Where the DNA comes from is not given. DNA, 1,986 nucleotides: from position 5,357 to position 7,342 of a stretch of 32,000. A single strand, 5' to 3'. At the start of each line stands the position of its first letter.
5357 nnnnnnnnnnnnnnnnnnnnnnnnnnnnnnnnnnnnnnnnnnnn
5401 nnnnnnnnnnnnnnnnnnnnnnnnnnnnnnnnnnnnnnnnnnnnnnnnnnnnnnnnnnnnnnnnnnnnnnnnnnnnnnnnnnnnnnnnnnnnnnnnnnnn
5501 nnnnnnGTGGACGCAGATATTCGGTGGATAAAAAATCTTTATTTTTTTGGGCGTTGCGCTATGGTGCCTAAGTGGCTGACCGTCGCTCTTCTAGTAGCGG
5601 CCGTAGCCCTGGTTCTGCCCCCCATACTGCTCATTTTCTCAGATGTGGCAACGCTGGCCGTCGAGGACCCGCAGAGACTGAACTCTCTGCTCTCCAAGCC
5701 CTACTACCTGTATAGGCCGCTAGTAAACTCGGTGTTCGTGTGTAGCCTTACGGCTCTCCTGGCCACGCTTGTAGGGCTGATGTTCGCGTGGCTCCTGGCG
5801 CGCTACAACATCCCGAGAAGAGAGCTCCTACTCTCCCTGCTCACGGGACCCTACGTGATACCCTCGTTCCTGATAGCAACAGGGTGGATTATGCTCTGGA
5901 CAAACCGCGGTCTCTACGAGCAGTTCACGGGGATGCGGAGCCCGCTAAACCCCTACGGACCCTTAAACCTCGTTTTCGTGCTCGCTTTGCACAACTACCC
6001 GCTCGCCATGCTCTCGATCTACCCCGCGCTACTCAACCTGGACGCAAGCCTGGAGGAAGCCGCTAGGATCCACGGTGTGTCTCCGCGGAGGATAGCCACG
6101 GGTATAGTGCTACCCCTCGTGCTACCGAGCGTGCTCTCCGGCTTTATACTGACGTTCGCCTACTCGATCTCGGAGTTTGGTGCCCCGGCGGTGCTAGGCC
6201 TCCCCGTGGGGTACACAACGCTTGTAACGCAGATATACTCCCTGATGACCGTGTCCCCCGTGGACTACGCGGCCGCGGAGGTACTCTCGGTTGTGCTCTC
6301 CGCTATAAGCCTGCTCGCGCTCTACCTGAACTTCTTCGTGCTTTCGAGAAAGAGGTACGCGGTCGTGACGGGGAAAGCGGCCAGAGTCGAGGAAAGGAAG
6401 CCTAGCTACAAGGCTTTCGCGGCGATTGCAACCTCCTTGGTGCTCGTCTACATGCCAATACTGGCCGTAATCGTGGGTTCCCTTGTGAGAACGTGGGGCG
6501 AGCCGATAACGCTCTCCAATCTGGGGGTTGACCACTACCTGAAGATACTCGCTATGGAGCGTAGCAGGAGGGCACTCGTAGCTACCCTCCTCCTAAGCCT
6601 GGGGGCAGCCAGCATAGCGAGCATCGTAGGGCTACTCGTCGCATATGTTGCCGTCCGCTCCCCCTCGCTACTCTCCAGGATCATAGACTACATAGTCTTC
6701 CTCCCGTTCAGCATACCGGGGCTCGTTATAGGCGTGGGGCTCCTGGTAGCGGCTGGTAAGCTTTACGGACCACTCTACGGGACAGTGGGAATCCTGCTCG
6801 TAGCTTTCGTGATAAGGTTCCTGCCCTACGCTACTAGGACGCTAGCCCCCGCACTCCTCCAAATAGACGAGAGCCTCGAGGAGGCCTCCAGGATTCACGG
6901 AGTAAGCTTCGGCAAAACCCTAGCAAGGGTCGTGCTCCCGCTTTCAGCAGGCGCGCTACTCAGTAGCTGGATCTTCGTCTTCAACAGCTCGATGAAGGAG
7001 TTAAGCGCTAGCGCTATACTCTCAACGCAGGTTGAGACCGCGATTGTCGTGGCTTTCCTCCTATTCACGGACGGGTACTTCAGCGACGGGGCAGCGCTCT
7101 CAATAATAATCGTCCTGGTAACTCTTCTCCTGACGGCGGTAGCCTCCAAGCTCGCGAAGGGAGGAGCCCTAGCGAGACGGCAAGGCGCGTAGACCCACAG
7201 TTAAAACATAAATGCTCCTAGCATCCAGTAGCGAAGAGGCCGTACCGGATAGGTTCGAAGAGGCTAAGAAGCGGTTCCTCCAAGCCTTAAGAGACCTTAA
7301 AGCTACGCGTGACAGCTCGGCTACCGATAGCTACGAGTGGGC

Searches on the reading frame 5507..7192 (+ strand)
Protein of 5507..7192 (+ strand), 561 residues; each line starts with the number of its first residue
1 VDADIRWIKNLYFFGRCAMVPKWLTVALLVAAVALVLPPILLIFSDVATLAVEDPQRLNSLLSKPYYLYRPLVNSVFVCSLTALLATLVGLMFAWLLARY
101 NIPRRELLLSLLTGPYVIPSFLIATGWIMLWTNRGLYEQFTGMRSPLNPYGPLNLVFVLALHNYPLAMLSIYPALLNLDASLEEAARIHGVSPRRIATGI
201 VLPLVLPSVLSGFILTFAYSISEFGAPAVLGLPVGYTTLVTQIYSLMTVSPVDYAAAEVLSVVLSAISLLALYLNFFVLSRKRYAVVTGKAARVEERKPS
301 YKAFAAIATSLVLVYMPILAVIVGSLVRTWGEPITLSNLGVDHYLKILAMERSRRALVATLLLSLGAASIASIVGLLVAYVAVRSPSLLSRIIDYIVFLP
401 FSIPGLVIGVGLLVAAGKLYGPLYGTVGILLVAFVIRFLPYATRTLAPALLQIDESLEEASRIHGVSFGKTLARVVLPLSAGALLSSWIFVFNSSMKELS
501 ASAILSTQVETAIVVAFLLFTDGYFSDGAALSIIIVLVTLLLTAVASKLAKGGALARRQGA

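Call 51: search_protein_families(library=pfam, proteins=[window:5507-7192:+], max_evalue=0.0001)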
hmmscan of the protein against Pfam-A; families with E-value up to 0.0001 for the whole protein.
window:5507-7192:+ (561 aa): 1 family
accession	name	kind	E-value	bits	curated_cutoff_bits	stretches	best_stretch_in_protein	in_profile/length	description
PF00528.27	BPD_transp_1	-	2.3e-27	96.3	26.4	2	90-273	1-173/184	Binding-protein-dependent transport system inner membrane component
